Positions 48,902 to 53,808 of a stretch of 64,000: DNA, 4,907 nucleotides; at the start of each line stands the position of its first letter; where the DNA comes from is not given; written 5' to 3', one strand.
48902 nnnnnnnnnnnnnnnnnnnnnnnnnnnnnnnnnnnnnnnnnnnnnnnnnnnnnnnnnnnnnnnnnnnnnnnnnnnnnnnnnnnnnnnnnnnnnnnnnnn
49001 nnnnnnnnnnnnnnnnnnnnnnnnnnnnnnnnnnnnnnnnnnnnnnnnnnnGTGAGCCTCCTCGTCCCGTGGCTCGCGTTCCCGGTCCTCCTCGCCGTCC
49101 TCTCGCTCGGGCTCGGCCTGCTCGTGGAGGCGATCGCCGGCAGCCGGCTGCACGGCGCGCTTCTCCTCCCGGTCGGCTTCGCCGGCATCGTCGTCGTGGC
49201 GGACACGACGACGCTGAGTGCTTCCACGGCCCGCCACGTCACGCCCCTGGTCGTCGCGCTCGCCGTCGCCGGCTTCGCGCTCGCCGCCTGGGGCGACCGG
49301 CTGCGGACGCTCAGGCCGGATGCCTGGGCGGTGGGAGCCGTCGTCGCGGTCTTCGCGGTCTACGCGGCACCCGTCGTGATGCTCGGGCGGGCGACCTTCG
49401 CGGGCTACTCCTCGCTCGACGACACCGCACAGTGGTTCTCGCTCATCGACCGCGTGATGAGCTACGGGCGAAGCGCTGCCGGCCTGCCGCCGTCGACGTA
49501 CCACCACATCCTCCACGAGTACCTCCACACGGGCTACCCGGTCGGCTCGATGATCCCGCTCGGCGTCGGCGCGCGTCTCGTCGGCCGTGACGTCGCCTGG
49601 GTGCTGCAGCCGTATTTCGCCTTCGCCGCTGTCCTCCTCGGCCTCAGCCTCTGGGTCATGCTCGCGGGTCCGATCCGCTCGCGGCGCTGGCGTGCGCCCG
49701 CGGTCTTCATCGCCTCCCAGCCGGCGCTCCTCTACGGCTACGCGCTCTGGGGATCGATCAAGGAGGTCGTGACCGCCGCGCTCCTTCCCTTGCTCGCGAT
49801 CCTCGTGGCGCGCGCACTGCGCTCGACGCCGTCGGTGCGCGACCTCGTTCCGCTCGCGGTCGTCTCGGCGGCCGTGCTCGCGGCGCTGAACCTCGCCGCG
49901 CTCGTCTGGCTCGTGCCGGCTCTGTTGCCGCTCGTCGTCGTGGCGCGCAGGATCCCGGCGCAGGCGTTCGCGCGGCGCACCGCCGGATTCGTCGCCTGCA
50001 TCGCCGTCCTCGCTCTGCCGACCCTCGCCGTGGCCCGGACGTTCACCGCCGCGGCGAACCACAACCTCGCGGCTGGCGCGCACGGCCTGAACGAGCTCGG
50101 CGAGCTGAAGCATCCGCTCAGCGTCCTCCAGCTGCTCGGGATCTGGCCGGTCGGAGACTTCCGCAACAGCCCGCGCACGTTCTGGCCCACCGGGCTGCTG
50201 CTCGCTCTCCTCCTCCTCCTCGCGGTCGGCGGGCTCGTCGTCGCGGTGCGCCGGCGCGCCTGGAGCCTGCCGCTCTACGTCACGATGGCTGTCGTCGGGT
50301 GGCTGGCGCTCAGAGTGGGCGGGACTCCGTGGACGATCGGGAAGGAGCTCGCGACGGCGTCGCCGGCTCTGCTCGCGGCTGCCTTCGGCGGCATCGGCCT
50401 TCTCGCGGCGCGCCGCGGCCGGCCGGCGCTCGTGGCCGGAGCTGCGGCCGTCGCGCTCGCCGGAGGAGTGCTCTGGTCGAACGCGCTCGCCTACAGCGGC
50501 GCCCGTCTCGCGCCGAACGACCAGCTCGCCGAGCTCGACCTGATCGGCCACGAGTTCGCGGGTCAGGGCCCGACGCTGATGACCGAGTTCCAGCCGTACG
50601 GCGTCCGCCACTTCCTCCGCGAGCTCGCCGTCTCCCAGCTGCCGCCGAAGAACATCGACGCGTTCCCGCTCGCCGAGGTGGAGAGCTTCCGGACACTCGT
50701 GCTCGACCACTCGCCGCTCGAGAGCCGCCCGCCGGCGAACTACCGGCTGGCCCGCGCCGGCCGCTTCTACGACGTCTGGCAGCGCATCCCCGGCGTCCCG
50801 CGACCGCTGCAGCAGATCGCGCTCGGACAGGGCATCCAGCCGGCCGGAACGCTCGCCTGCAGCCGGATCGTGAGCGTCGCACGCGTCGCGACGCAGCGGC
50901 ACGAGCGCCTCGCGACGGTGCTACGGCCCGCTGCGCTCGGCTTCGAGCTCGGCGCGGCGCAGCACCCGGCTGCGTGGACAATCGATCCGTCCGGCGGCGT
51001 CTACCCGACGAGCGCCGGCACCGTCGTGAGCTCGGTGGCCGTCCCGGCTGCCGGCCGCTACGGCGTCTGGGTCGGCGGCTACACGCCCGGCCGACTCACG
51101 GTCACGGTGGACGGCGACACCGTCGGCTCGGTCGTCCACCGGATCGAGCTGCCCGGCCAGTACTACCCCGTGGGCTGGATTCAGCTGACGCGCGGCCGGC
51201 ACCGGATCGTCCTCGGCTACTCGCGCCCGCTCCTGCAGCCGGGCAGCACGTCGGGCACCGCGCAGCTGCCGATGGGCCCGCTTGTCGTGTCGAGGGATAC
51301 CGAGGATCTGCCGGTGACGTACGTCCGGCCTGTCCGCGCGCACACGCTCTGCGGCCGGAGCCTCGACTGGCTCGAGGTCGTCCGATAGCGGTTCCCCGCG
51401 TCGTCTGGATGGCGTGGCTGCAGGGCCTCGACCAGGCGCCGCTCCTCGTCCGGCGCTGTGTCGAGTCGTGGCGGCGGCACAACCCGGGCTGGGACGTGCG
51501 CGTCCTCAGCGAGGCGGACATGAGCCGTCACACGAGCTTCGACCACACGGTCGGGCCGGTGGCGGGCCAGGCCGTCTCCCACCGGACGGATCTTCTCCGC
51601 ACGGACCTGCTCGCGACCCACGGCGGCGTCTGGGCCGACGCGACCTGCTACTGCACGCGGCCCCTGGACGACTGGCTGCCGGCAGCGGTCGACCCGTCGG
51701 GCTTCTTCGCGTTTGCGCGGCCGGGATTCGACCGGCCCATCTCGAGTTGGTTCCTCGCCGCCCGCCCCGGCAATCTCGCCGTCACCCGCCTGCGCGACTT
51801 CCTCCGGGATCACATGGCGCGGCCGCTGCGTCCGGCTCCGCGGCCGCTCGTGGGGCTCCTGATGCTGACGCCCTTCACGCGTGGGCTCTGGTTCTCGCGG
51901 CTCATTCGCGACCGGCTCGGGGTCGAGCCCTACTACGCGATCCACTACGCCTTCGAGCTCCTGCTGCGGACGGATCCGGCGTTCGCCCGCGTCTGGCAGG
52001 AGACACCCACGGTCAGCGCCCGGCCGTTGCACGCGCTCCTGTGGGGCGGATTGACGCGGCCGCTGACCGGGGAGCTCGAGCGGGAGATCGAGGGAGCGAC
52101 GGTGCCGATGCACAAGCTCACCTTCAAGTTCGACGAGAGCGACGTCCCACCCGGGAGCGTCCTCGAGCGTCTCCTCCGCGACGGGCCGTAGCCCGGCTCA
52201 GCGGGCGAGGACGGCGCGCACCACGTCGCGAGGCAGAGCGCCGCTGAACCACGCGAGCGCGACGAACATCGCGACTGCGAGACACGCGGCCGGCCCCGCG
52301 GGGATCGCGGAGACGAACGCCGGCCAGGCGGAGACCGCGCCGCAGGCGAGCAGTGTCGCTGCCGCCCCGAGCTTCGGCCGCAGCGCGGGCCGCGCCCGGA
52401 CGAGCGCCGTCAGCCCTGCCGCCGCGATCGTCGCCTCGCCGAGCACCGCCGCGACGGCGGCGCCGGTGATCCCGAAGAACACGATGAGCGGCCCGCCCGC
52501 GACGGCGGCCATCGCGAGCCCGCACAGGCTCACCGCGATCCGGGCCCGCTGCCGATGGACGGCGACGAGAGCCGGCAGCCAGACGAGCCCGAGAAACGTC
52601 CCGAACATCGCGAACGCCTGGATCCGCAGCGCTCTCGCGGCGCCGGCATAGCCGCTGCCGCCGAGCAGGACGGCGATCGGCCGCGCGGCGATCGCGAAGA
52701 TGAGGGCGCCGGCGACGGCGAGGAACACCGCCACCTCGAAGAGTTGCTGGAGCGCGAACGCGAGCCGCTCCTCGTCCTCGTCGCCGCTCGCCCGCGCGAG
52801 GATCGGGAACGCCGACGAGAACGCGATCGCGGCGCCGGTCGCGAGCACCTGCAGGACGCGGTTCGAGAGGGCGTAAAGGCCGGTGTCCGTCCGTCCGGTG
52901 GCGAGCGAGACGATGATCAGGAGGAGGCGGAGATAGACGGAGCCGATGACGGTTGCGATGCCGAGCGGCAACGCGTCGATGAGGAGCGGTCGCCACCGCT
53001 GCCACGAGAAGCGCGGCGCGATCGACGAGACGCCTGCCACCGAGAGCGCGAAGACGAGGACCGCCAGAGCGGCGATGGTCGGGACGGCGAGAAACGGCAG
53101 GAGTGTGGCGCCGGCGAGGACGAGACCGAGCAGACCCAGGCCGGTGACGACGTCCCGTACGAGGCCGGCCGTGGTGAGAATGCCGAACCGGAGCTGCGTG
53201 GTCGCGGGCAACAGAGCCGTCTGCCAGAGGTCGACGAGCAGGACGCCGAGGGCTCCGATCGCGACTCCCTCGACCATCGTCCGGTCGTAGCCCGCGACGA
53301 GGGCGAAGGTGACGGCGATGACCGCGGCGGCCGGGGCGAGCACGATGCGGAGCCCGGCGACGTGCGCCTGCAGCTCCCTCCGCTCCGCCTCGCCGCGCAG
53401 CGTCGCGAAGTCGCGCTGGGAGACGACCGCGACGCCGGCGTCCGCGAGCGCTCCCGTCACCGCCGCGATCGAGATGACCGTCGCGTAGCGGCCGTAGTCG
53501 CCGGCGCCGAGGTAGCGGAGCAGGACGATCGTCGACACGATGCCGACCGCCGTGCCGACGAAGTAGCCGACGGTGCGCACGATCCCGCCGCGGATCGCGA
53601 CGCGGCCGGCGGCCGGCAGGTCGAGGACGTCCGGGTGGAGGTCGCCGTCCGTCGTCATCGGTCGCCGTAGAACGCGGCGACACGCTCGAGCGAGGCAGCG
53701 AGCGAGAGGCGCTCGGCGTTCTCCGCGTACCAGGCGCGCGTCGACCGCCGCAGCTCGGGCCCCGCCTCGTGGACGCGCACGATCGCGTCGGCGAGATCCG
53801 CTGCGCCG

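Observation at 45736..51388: Tandem paralogous giant GT-C-like membrane proteins that, with a DMT-like protein and a distal GT2, form a possible three-component extracytoplasmic glycosylation system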

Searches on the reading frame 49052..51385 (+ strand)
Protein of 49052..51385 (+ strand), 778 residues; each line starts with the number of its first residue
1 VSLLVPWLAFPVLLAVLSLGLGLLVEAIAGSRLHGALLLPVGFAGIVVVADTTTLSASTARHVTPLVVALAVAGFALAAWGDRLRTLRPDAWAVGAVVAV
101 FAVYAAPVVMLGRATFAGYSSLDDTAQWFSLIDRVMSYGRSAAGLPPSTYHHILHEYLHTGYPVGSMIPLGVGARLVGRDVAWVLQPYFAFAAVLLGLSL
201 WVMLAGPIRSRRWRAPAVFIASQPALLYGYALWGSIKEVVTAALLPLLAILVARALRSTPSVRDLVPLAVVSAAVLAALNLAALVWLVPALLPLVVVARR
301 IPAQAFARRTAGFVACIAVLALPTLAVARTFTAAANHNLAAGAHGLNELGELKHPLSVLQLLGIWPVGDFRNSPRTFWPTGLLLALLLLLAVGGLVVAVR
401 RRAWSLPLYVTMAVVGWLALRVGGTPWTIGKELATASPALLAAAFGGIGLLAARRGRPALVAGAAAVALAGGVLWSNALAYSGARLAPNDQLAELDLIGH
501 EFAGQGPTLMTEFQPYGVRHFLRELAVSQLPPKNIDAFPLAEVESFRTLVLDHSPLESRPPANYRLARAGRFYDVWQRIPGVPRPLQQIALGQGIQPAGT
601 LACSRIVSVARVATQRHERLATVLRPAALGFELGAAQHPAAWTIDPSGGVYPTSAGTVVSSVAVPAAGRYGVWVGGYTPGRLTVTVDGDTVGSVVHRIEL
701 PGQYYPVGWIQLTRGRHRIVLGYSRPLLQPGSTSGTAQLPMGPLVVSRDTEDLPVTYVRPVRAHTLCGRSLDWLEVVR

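Call 9: search_protein_families(library=pfam, proteins=[window:49052-51385:+], max_evalue=1)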
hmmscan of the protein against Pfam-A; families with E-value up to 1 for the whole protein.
window:49052-51385:+ (778 aa): 1 family
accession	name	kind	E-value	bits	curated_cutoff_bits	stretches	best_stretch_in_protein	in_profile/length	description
PF00951.23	Arteri_Gl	-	0.023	15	24.9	1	238-295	50-106/179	Arterivirus GL envelope glycoprotein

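Call 10: search_protein_families(library=ncbifam, proteins=[window:49052-51385:+], max_evalue=1)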
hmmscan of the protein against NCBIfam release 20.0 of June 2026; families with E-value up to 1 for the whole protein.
window:49052-51385:+ (778 aa): 0 families

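Call 87: predict_structure(alignment_id=A2)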
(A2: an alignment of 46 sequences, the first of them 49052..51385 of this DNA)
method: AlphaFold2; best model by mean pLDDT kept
length: 778 residues; sequences in the alignment: 46
mean_pLDDT: 88.5   pTM: 0.90
mean pLDDT of the five models: 88.5, 86.7, 86.2, 86.0, 85.2
residues with pLDDT >= 90: 491; 70-90: 222; 50-70: 48; < 50: 17
segments of 3 or more residues with pLDDT < 50: 339-349, 368-372
pLDDT, mean of each block of 10 residues (from residue 1): 80 98 97 96 98 93 97 98 92 97 80 64 72 92 90 88 90 94 90 98 95 96 91 87 97 89 93 95 90 81 88 93 89 69 48 74 68 65 93 95 95 92 80 93 94 89 94 88 77 91 94 72 90 87 94 91 96 93 91 88 96 95 93 93 88 90 95 85 95 76 83 97 82 67 91 94 96 95
secondary structure, 60 per line:
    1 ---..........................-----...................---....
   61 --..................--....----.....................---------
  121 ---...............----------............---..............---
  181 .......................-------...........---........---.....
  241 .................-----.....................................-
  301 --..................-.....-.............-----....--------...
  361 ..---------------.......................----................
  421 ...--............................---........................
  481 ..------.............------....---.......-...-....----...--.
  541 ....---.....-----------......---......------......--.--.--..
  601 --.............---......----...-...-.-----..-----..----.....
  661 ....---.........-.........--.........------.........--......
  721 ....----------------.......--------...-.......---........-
elements in order (helices of 4 or more, strands of 3 or more residues): H4-29 H35-53 H57-60 H63-80 H83-86 H91-111 H124-138 H149-160 H164-177 H181-203 H211-221 H225-232 H236-257 H263-299 H303-320 H322-326 H328-340 H346-349 H358-362 H378-400 H405-423 H426-453 H457-482 H489-501 E508-511 H515-521 E527-530 H540-544 E548-552 E564-569 E573-578 E585-590 H603-615 E619-624 E629-631 E656-664 E668-676 E678-686 E689-697 E704-712 E715-724 E741-747 E756-758 H760-766 E770-777

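Call 89: fold_search(model_id=the predicted structure, library=pdb)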
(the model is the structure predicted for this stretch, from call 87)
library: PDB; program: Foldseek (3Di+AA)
matches with E <= 10: 971; with E <= 0.001: 20
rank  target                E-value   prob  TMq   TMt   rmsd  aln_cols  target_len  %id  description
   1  8if8_B                4.0e-06  1.00  0.37  0.45  13.6       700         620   14  Arabinosyltransferase AftA (released 2023-05-31)
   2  8if8_C                7.3e-06  1.00  0.36  0.45  14.1       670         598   16  Arabinosyltransferase AftA (released 2023-05-31)
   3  8pn9_A                4.3e-05  1.00  0.37  0.43  12.5       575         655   10  Structure of human oligosaccharyltransferase OST-A complex bound to NGI-1 (released 2024-05-08)
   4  9s6t_A                5.8e-05  1.00  0.35  0.52  10.0       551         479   10  Ternary cryo-EM structure of chicken ALG12 with Dol25-PP-GlcNAc2Man7, Dol25-P-Man, and Fab (released 2026-03-18)
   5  8b6l_I                6.4e-05  1.00  0.35  0.38  14.9       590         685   10  Subtomogram average of the human Sec61-TRAP-OSTA-translocon (released 2022-12-07)
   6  8age_A                9.3e-05  1.00  0.35  0.42  11.6       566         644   11  Structure of yeast oligosaccharylransferase complex with acceptor peptide bound (released 2022-12-07)
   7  8agb_A                9.8e-05  1.00  0.37  0.43  12.4       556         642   12  Structure of yeast oligosaccharylransferase complex with lipid-linked oligosaccharide bound (released 2022-12-07)
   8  3rce_A                1.0e-04  1.00  0.36  0.41   7.6       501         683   14  Bacterial oligosaccharyltransferase PglB (released 2011-06-15)
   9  7zlh_A                1.1e-04  1.00  0.31  0.35  11.6       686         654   11  Cryo-EM structure of C-mannosyltransferase CeDPY19, in apo state, bound to CMT2-Fab and anti-Fab nanobody (released 2023-01-11)
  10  6gxc_A                1.5e-04  1.00  0.33  0.36   9.8       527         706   14  Bacterial oligosaccharyltransferase PglB in complex with an inhibitory peptide and a reactive lipid-linked oligosaccha (released 2018-11-14)
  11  6s7o_A                1.6e-04  1.00  0.36  0.41  13.9       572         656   11  Cryo-EM structure of human oligosaccharyltransferase complex OST-A (released 2019-12-18)
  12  2cdp_B                3.5e-04  1.00  0.11  0.59   9.1       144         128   15  Structure of a CBM6 in complex with neoagarohexaose (released 2006-02-08)
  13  2cdo_C                4.0e-04  1.00  0.11  0.55   9.4       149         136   13  structure of agarase carbohydrate binding module in complex with neoagarohexaose (released 2006-02-16)
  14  7ehg_C                5.1e-04  1.00  0.13  0.60   4.8       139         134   19  Crystal Structure of MiXBM (released 2022-03-30)
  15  2cdo_B                6.1e-04  1.00  0.11  0.55   8.4       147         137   16  structure of agarase carbohydrate binding module in complex with neoagarohexaose (released 2006-02-16)
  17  7ehg_F                6.6e-04  1.00  0.13  0.59   4.7       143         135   19  Crystal Structure of MiXBM (released 2022-03-30)
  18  7ehg_E                6.6e-04  1.00  0.13  0.57   5.1       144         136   19  Crystal Structure of MiXBM (released 2022-03-30)
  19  2cdp_C                8.6e-04  1.00  0.13  0.66   3.9       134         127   14  Structure of a CBM6 in complex with neoagarohexaose (released 2006-02-08)
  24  2vzp_B                1.3e-03  1.00  0.12  0.63   3.9       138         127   18  Atomic Resolution Structure of the C-terminal CBM35 from Amycolatopsis orientalis exo-chitosanase CsxA (released 2009-01-13)
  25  2cdp_A                1.4e-03  1.00  0.11  0.54   9.0       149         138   15  Structure of a CBM6 in complex with neoagarohexaose (released 2006-02-08)
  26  7ehg_A                1.5e-03  1.00  0.12  0.53   6.5       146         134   16  Crystal Structure of MiXBM (released 2022-03-30)
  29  7ehg_B                1.6e-03  1.00  0.13  0.58   5.1       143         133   19  Crystal Structure of MiXBM (released 2022-03-30)
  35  2cdp_D                2.9e-03  1.00  0.13  0.63   4.2       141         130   16  Structure of a CBM6 in complex with neoagarohexaose (released 2006-02-08)
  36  2cdo_A                2.9e-03  1.00  0.12  0.55   8.2       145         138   16  structure of agarase carbohydrate binding module in complex with neoagarohexaose (released 2006-02-16)
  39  7ehg_G                3.4e-03  1.00  0.11  0.53   6.5       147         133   14  Crystal Structure of MiXBM (released 2022-03-30)
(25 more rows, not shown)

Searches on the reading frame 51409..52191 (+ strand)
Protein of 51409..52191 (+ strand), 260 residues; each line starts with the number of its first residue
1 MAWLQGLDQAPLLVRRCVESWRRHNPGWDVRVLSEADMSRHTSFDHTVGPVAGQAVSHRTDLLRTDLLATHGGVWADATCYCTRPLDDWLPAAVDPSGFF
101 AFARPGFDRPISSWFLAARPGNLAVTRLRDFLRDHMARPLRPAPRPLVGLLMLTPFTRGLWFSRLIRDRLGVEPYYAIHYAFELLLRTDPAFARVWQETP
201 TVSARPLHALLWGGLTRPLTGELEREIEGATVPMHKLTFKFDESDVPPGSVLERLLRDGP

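Call 18: search_protein_families(library=pfam, proteins=[window:51409-52191:+], max_evalue=0.01)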
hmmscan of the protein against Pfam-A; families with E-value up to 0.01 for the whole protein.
window:51409-52191:+ (260 aa): 2 families
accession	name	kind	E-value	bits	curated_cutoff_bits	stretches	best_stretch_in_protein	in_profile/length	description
PF05704.18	Caps_synth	-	4.9e-34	118.4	24.5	2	1-135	52-191/278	Capsular polysaccharide synthesis protein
PF04488.21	Gly_transf_sug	-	2.9e-06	28.3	23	1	14-91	4-88/93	Glycosyltransferase sugar-binding region containing DXD motif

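Call 80: search_protein_families(library=ncbifam, proteins=[window:51409-52191:+], max_evalue=0.0001)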
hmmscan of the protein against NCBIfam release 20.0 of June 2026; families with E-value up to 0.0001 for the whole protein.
window:51409-52191:+ (260 aa): 0 families

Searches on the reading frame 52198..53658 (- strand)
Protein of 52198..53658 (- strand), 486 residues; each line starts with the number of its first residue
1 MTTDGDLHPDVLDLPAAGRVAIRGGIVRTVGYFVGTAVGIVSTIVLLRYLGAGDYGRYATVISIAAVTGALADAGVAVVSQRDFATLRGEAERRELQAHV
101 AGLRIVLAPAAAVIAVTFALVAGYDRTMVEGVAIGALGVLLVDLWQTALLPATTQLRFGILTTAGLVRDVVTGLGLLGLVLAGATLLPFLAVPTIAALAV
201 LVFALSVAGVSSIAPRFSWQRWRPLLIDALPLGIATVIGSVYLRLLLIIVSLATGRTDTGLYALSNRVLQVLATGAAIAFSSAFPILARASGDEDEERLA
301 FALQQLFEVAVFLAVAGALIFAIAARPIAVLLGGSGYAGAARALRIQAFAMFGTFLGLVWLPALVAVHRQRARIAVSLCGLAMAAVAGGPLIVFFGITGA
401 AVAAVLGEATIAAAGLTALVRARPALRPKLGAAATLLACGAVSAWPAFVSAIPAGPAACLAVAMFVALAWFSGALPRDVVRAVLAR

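Call 18: search_protein_families(library=pfam, proteins=[window:52198-53658:-], max_evalue=0.01)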
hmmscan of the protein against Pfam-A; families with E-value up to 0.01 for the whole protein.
window:52198-53658:- (486 aa): 3 families
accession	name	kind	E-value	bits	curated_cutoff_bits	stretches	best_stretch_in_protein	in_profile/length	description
PF01943.22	Polysacc_synt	-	2.4e-10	40.7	28.2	1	23-290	3-273/274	Polysaccharide biosynthesis protein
PF13440.11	Polysacc_synt_3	-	6e-10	39.3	23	1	45-337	1-288/293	Polysaccharide biosynthesis protein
PF01554.23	MatE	-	3.7e-05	23.9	24.9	1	231-383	1-153/161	MatE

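Call 80: search_protein_families(library=ncbifam, proteins=[window:52198-53658:-], max_evalue=0.0001)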
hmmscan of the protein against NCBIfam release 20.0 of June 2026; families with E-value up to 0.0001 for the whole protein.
window:52198-53658:- (486 aa): 1 family
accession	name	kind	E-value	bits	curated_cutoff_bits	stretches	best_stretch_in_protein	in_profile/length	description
NF041503.1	WZX_like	subfamily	1.4e-05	24.3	300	1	228-333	234-339/429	O-unit flippase-like protein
